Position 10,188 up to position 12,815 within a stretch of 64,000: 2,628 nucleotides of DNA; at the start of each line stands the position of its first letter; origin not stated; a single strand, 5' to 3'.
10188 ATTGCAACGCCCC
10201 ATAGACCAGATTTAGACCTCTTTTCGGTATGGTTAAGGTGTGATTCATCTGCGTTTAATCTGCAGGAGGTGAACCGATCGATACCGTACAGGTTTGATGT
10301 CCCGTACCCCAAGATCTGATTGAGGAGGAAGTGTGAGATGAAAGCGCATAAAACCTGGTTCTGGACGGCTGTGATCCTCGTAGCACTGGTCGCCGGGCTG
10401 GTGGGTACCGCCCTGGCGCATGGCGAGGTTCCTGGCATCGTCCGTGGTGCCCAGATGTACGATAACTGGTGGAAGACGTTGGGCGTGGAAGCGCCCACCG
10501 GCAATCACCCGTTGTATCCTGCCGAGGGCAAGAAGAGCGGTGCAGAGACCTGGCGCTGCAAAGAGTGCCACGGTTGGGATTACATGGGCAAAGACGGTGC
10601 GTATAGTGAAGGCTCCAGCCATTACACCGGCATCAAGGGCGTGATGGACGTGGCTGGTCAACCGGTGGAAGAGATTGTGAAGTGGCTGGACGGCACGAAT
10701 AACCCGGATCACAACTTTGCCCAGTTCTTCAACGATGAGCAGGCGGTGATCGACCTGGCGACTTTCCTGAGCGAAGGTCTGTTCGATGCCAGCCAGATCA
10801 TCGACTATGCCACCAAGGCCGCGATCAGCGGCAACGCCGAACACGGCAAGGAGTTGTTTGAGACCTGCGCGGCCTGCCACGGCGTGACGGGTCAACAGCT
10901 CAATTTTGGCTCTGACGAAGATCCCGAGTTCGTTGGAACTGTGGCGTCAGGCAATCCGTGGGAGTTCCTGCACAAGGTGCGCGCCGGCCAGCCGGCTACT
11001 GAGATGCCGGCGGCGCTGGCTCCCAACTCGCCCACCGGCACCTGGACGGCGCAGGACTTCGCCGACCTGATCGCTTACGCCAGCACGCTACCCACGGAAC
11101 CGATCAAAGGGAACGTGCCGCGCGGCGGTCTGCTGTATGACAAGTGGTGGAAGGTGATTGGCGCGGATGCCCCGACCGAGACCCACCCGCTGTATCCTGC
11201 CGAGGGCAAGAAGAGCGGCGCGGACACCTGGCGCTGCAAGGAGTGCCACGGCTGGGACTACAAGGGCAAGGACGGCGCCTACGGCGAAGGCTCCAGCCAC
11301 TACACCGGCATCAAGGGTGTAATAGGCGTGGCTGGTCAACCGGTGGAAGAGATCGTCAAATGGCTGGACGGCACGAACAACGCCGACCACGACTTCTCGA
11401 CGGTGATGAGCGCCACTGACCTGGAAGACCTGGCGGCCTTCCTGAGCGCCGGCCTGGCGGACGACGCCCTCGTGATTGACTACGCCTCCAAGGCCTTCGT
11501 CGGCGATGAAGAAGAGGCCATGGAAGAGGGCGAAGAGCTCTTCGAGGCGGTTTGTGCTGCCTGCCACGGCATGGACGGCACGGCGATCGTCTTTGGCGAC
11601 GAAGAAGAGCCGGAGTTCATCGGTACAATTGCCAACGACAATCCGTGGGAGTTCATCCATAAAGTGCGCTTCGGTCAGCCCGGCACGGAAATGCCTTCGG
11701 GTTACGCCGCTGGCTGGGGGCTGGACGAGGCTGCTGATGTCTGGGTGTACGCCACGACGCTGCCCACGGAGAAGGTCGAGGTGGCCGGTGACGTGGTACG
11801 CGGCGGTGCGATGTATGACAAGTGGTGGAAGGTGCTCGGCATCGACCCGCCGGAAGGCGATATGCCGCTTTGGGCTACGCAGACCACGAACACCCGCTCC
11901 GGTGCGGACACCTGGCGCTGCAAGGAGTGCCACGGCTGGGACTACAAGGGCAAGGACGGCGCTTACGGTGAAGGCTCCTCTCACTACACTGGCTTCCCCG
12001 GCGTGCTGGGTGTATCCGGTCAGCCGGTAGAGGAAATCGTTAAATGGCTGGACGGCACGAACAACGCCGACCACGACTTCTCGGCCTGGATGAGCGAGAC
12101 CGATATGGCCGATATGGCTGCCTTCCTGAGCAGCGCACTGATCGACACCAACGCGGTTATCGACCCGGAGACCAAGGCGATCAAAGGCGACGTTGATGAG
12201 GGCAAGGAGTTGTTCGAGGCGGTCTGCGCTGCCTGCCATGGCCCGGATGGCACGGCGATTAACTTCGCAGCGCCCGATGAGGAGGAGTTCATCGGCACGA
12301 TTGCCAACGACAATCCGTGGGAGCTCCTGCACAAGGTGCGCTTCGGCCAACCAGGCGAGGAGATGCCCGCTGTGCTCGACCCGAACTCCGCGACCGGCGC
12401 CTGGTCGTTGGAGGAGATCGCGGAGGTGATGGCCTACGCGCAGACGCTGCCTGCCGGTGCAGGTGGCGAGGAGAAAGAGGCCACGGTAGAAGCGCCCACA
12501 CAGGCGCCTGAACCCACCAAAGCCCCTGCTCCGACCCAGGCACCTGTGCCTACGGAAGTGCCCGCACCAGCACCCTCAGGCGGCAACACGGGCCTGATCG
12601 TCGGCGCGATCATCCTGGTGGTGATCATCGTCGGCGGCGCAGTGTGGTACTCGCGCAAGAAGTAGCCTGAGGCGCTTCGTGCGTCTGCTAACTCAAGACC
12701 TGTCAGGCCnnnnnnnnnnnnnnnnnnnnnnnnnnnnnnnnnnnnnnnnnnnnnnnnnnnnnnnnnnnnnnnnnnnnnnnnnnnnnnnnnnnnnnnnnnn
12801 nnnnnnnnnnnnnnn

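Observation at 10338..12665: Hexahaem cytochrome built from three tandem dihaem modules, with signs of recent gene conversion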

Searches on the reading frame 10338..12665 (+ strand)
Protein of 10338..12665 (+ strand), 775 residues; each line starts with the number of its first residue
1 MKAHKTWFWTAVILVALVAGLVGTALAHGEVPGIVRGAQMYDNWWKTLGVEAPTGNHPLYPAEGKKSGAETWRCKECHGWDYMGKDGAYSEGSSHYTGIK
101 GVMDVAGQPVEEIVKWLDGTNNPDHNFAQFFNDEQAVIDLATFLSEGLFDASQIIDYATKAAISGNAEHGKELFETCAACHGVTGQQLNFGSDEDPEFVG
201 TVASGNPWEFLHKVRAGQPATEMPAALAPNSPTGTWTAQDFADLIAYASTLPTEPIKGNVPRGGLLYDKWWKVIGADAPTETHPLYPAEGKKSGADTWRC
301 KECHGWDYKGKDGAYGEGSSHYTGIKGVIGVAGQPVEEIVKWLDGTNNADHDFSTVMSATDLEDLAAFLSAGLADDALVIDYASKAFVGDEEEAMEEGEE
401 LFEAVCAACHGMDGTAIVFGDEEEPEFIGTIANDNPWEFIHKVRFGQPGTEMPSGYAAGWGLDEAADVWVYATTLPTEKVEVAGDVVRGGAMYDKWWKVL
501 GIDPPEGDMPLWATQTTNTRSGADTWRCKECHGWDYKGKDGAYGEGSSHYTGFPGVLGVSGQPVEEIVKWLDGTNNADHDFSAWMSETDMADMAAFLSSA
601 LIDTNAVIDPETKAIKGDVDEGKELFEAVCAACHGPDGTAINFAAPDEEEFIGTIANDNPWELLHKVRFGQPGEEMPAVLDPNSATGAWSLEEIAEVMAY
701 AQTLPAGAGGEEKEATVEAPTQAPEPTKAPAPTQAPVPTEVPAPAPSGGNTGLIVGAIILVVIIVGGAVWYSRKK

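Call 6: search_protein_families(library=pfam, proteins=[window:10338-12665:+], max_evalue=0.01)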
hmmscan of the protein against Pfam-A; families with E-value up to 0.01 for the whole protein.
window:10338-12665:+ (775 aa): 9 families
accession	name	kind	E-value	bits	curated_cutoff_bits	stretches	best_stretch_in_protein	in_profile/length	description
PF00034.26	Cytochrom_C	-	4.7e-33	114.8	21.3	3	167-250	1-88/90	Cytochrome c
PF13442.11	Cytochrome_CBB3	-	1.6e-28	99.2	27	3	394-471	2-67/68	Cytochrome C oxidase, cbb3-type, subunit III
PF09779.14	Ima1_N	-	1.6e-06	29.5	28.9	0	65-91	13-39/132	Ima1 N-terminal domain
PF09086.16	DUF1924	-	1.4e-05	25.8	22.5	0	59-83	14-38/96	Domain of unknown function (DUF1924)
PF14495.11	Cytochrom_C550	-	1.8e-05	24.9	27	0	617-636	24-43/136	Cytochrome c-550 domain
PF02167.20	Cytochrom_C1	-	0.00014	22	22.8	0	392-413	12-33/219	Cytochrome C1 family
PF03892.19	NapB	-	0.00042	20.8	25.1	0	71-101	64-94/127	Nitrate reductase cytochrome c-type subunit (NapB)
PF22113.1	Mtrc-MtrF_II-IV_dom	-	0.002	18.1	30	0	172-184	154-166/176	Outer membrane cytochrome MtrC/MtrF-like, domains II/IV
PF03150.19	CCP_MauG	-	0.0044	18.1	25.6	0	67-98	17-49/149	Di-haem cytochrome c peroxidase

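Call 7: search_protein_families(library=ncbifam, proteins=[window:10338-12665:+], max_evalue=0.01)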
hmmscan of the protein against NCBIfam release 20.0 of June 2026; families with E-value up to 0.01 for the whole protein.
window:10338-12665:+ (775 aa): 18 families
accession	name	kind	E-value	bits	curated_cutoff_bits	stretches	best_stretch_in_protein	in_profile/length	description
NF045773.1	cytochro_C550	exception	3.6e-13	49.5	125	0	389-458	43-105/118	cytochrome c550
NF050122.1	bc1_QcrC_actin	exception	7.3e-13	48.4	200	3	528-638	52-155/253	cytochrome bc1 complex diheme cytochrome c subunit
TIGR00782.1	ccoP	equivalog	9.3e-12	44.8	179.95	2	521-704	111-281/285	cytochrome-c oxidase, cbb3-type subunit III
NF045930.1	Cytc6PetJCyano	equivalog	8.7e-11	41.7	135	1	607-641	16-50/110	cytochrome c6 PetJ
NF045774.1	cytochro_C551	exception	3e-10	40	118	0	389-413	33-57/110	cytochrome c551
TIGR02603.1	CxxCH_TIGR02603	domain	1.1e-07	32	68.15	0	165-193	1-30/134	putative heme-binding domain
NF052246.1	SorB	equivalog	2.1e-07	30.9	93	0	611-637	11-35/80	SorB family sulfite dehydrogenase c-type cytochrome subunit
TIGR04494.1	c550_PedF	equivalog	4.9e-07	29.7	122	0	387-415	43-71/133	cytochrome c-550 PedF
NF011054.0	PRK14486.1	equivalog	1.6e-06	27.9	447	0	380-414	200-234/294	putative bifunctional cbb3-type cytochrome c oxidase subunit II/cytochrome c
NF040606.1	CytoC_perox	subfamily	3.5e-06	26.5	150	0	391-412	294-315/524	di-heme-cytochrome C peroxidase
TIGR03045.1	PS_II_C550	equivalog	4e-06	26.6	177.75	0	617-638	49-70/159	photosystem II cytochrome c-550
NF038400.1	blaTER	exception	2.6e-05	23.5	620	0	298-350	217-266/284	TER family class A beta-lactamase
TIGR04485.1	thiosulf_SoxX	equivalog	7e-05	23.5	61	0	177-248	5-75/78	sulfur oxidation c-type cytochrome SoxX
NF050000.1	IS1_IS1595_Zn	domain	0.00018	22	28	0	64-78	13-28/34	IS1/IS1595 family N-terminal zinc-binding domain-containing protein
NF008609.0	PRK11586.1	equivalog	0.00092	19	230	0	62-103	71-112/149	nitrate reductase cytochrome c-type subunit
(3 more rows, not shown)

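Call 8: find_homologous_proteins(query=window:10338-12665:+)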
Query window:10338-12665:+ (775 aa): 1407 proteins with E <= 0.001 among 8000 candidates; the best 120 are listed.
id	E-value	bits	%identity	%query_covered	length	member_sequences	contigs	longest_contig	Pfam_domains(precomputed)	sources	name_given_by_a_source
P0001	0.0e+0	1820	100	100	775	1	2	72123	PF09086.17,PF09779.15,PF14495.12,PF13442.12,PF00034.27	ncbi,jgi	-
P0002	1.1e-269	915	38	86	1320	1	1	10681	PF03892.20,PF13442.12,PF00034.27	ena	-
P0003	4.1e-263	894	52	87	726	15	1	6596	PF13442.12,PF00034.27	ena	-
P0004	3.5e-262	891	38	86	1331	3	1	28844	PF09779.15,PF13442.12,PF00034.27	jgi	jgi:mono/diheme cytochrome c family protein/nitrate reductase cytochrome c-type subunit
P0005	1.0e-253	863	38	90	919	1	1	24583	PF09086.17,PF22297.2,PF09779.15,PF09354.16,PF14495.12,PF13442.12,PF00034.27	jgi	-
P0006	5.6e-249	847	38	86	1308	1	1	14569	PF13442.12,PF00034.27,PF14522.12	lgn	-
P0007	1.4e-245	836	36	87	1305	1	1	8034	PF13442.12,PF00034.27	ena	-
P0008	1.2e-241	823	49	99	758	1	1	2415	PF09779.15,PF13442.12,PF00034.27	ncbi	-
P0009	1.2e-239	816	48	86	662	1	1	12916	PF09086.17,PF14495.12,PF13442.12,PF00034.27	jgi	jgi:thiosulfate dehydrogenase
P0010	2.1e-232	792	35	86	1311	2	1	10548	PF13442.12,PF00034.27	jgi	-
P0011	9.6e-209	714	41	86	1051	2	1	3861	PF09086.17,PF21342.3,PF13442.12,PF00034.27,PF07583.17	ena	-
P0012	1.8e-201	690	37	88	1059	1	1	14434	PF09779.15,PF03892.20,PF13442.12,PF00034.27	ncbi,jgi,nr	ncbi:MAG: hypothetical protein GXP19_03695 [Gammaproteobacteria bacterium]|nr:hypothetical protein [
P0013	2.9e-198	679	43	87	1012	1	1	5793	PF09459.17,PF13442.12,PF00034.27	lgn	-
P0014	4.8e-194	665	40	87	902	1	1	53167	PF09086.17,PF14311.13,PF09779.15,PF13442.12,PF09521.18,PF00034.27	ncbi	-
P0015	2.4e-192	660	64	57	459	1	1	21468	PF13442.12,PF00034.27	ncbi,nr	ncbi:MAG: c-type cytochrome, partial [Chloroflexi bacterium]|nr:c-type cytochrome [Chloroflexota bac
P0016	2.3e-191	656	52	58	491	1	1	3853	PF13442.12,PF00034.27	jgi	jgi:thiosulfate dehydrogenase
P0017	1.2e-189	651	49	61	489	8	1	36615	PF13442.12,PF00034.27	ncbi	-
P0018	2.5e-189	650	52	58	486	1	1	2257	PF13442.12,PF00034.27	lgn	-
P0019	3.3e-189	649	51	62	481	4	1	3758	PF13442.12,PF00034.27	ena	-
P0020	9.0e-188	645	52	58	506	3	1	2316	PF13442.12,PF00034.27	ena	-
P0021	4.6e-187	642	53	58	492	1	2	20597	PF13442.12,PF00034.27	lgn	-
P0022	1.7e-186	640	49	60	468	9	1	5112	PF13442.12,PF00034.27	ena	-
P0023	9.7e-186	638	52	59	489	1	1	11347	PF13442.12,PF00034.27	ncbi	-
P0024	1.6e-185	637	50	58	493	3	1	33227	PF13442.12,PF00034.27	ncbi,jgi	-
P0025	4.1e-185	636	53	59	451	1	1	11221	PF13442.12,PF00034.27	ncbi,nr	ncbi:MAG TPA: c-type cytochrome, partial [Anaerolineales bacterium]|nr:c-type cytochrome [Anaeroline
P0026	4.3e-185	636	54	58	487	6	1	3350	PF13442.12,PF00034.27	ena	-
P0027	1.3e-183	631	36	87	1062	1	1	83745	PF09779.15,PF19479.6,PF03892.20,PF13442.12,PF00034.27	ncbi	-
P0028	7.2e-183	628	52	58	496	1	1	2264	PF13442.12,PF00034.27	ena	-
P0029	1.2e-181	624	51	58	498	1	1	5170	PF13442.12,PF00034.27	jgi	jgi:thiosulfate dehydrogenase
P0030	1.2e-181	624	51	58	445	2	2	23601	PF13442.12,PF00034.27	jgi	jgi:thiosulfate dehydrogenase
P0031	6.7e-181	622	32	88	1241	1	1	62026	PF09086.17,PF13442.12,PF00034.27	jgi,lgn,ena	-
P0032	7.4e-181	622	53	62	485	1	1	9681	PF13442.12,PF00034.27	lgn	-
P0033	2.5e-180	620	56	58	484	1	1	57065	PF09086.17,PF13442.12,PF00034.27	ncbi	-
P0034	3.6e-180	619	36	86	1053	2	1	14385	PF09779.15,PF13442.12,PF00034.27,PF14522.12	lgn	-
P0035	8.1e-180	618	36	86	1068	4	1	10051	PF09779.15,PF13442.12,PF00034.27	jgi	jgi:mono/diheme cytochrome c family protein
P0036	1.7e-179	617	54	59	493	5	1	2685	PF13442.12,PF00034.27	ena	-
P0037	3.4e-178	613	52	58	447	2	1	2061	PF13442.12,PF00034.27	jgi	jgi:thiosulfate dehydrogenase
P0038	3.7e-178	613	50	58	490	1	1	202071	PF13442.12,PF00034.27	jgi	jgi:thiosulfate dehydrogenase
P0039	4.5e-178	612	53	58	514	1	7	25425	PF13442.12,PF00034.27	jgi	jgi:thiosulfate dehydrogenase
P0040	1.7e-177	611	54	58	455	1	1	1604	PF13442.12,PF00034.27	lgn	-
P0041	3.4e-177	610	52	60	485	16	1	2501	PF13442.12,PF00034.27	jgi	jgi:thiosulfate dehydrogenase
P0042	3.9e-177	609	52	58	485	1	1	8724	PF13442.12,PF00034.27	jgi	-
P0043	9.5e-177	608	52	58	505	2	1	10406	PF13442.12,PF00034.27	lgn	-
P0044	1.1e-176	608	50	58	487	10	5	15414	PF13442.12,PF00034.27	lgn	-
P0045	7.5e-176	605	51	58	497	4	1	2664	PF13442.12,PF00034.27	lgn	-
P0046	2.4e-175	603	52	60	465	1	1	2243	PF13442.12,PF00034.27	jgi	jgi:thiosulfate dehydrogenase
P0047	2.5e-175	603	42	100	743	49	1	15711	PF09086.17,PF14495.12,PF13442.12,PF00034.27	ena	-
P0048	6.6e-175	602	54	58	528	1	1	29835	PF09779.15,PF13442.12,PF00034.27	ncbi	ncbi:MAG: c-type cytochrome [Anaerolineae bacterium]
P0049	2.4e-174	600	54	58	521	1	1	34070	PF09779.15,PF13442.12,PF00034.27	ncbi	ncbi:MAG: c-type cytochrome [Anaerolineae bacterium]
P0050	4.4e-174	599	48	63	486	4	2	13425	PF13442.12,PF00034.27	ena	-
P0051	8.2e-174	598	52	58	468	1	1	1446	PF13442.12,PF00034.27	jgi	-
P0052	1.2e-173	598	53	58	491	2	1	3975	PF13442.12,PF00034.27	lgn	-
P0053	1.2e-173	598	52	58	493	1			PF13442.12,PF00034.27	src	-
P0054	2.2e-173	597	53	58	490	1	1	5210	PF13442.12,PF00034.27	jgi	jgi:thiosulfate dehydrogenase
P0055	3.8e-173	596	54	59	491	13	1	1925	PF13442.12,PF00034.27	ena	-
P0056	5.4e-173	596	50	57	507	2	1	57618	PF13442.12,PF00034.27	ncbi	ncbi:MAG: hypothetical protein Kow0080_33370 [Candidatus Promineifilaceae bacterium]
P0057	9.6e-173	595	53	59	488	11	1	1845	PF13442.12,PF00034.27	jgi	-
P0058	4.7e-172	593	52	58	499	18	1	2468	PF13442.12,PF00034.27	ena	-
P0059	8.8e-172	592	52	63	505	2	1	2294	PF13442.12,PF00034.27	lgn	-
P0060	1.7e-171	591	51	59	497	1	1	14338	PF13442.12,PF00034.27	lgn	-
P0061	1.7e-171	591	50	58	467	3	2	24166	PF13442.12,PF00034.27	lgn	-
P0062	3.0e-171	590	51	58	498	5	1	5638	PF13442.12,PF00034.27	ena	-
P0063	3.7e-171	590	52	59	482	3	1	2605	PF13442.12,PF00034.27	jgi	jgi:thiosulfate dehydrogenase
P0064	6.8e-171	589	52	58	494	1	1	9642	PF13442.12,PF00034.27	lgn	-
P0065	1.6e-170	587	52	58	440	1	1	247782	PF13442.12,PF00034.27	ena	-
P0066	2.0e-170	587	52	58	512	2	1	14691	PF13442.12,PF00034.27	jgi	-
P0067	9.8e-170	585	49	59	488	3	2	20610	PF13442.12,PF00034.27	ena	-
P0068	1.4e-169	584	48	58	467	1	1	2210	PF13442.12,PF00034.27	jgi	jgi:thiosulfate dehydrogenase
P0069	1.6e-169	584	50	58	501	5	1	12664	PF13442.12,PF00034.27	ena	-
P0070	1.8e-169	584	52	58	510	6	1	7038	PF13442.12,PF00034.27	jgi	jgi:thiosulfate dehydrogenase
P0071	1.8e-169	584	53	58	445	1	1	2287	PF13442.12,PF00034.27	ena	-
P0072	2.2e-169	584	51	59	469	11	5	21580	PF13442.12,PF00034.27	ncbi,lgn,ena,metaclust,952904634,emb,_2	ncbi:MAG: c-type cytochrome [Chloroflexota bacterium]|metaclust:\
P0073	2.2e-169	584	50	59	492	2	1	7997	PF13442.12,PF00034.27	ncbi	-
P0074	2.2e-169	584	52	58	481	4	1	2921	PF13442.12,PF00034.27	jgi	-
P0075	4.1e-169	583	52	59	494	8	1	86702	PF13442.12,PF00034.27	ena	-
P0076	4.9e-169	583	51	58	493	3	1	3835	PF13442.12,PF00034.27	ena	-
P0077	7.3e-169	582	50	58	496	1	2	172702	PF13442.12,PF00034.27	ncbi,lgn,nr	ncbi:MAG: hypothetical protein GTO14_18380 [Anaerolineales bacterium]|nr:hypothetical protein [Anaer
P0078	1.1e-168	581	51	62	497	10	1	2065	PF13442.12,PF00034.27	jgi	jgi:thiosulfate dehydrogenase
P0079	1.6e-168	581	51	58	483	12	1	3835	PF13442.12,PF00034.27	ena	-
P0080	1.9e-168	581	51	58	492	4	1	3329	PF13442.12,PF00034.27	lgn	-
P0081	2.1e-168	580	50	59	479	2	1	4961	PF13442.12,PF00034.27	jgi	jgi:thiosulfate dehydrogenase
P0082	2.2e-168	580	50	60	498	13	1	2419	PF13442.12,PF00034.27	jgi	-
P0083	2.8e-168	580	54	59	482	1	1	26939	PF13442.12,PF00034.27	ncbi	-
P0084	3.1e-168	580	48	59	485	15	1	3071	PF13442.12,PF00034.27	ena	-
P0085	3.4e-168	580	51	59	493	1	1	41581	PF13442.12,PF00034.27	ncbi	-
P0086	6.1e-168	579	51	58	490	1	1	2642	PF13442.12,PF00034.27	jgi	jgi:thiosulfate dehydrogenase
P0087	6.9e-168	579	54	58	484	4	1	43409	PF13442.12,PF00034.27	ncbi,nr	ncbi:MAG TPA: c-type cytochrome [Anaerolineales bacterium]|nr:c-type cytochrome [Anaerolineales bact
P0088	7.1e-168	579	51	58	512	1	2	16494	PF13442.12,PF00034.27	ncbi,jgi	-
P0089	7.3e-168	579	53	58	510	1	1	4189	PF13442.12,PF00034.27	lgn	-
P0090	9.6e-168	578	51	59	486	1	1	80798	PF13442.12,PF00034.27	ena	-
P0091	1.1e-167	578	55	58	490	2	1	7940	PF13442.12,PF00034.27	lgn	-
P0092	1.1e-167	578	53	58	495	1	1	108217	PF13442.12,PF00034.27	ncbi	ncbi:MAG: c-type cytochrome [Anaerolineae bacterium]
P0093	1.2e-167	578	50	59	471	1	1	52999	PF13442.12,PF00034.27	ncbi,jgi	-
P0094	2.2e-167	577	53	58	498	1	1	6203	PF13442.12,PF00034.27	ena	-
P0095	2.2e-167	577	51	59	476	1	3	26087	PF13442.12,PF00034.27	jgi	jgi:thiosulfate dehydrogenase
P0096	2.2e-167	577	51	58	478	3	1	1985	PF13442.12,PF00034.27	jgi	-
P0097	3.4e-167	576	50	59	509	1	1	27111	PF13442.12,PF00034.27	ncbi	-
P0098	3.6e-167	576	51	60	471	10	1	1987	PF13442.12,PF00034.27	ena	-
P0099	5.7e-167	576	52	59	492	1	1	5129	PF13442.12,PF00034.27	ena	-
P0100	6.7e-167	575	45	68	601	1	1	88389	PF09086.17,PF13442.12,PF00034.27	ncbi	ncbi:MAG: hypothetical protein Fur0018_03270 [Anaerolineales bacterium]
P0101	7.1e-167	575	53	59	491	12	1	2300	PF13442.12,PF00034.27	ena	-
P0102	8.7e-167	575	49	58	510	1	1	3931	PF13442.12,PF00034.27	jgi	jgi:mono/diheme cytochrome c family protein/ribosomal protein L37AE/L43A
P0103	1.1e-166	575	49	58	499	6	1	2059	PF13442.12,PF00034.27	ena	-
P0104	1.2e-166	575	53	58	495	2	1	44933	PF13442.12,PF00034.27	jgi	jgi:thiosulfate dehydrogenase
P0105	1.3e-166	575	54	58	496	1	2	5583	PF13442.12,PF00034.27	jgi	jgi:thiosulfate dehydrogenase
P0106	1.5e-166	574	51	58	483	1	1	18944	PF13442.12,PF00034.27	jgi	jgi:mono/diheme cytochrome c family protein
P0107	1.8e-166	574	54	58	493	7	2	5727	PF13442.12,PF00034.27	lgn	-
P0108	1.9e-166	574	51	59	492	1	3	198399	PF13442.12,PF00034.27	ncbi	-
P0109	2.9e-166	573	51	58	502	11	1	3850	PF13442.12,PF00034.27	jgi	-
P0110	4.1e-166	573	51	59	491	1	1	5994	PF13442.12,PF00034.27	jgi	jgi:thiosulfate dehydrogenase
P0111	4.3e-166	573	51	59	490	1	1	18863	PF13442.12,PF00034.27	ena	-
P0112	4.4e-166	573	51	58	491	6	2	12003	PF13442.12,PF00034.27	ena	-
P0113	4.4e-166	573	49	58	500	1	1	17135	PF13442.12,PF00034.27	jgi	jgi:thiosulfate dehydrogenase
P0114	5.2e-166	573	51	58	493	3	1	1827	PF13442.12,PF00034.27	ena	-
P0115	6.1e-166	572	51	59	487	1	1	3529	PF13442.12,PF00034.27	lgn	-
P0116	6.8e-166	572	48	63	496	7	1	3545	PF13442.12,PF00034.27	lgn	-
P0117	7.0e-166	572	51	58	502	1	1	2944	PF13442.12,PF00034.27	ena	-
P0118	1.1e-165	571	53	62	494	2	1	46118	PF13442.12,PF00034.27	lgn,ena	-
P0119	1.2e-165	571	51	59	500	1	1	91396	PF13442.12,PF00034.27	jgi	jgi:thiosulfate dehydrogenase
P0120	1.5e-165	571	54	58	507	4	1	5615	PF13442.12,PF00034.27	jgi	jgi:mono/diheme cytochrome c family protein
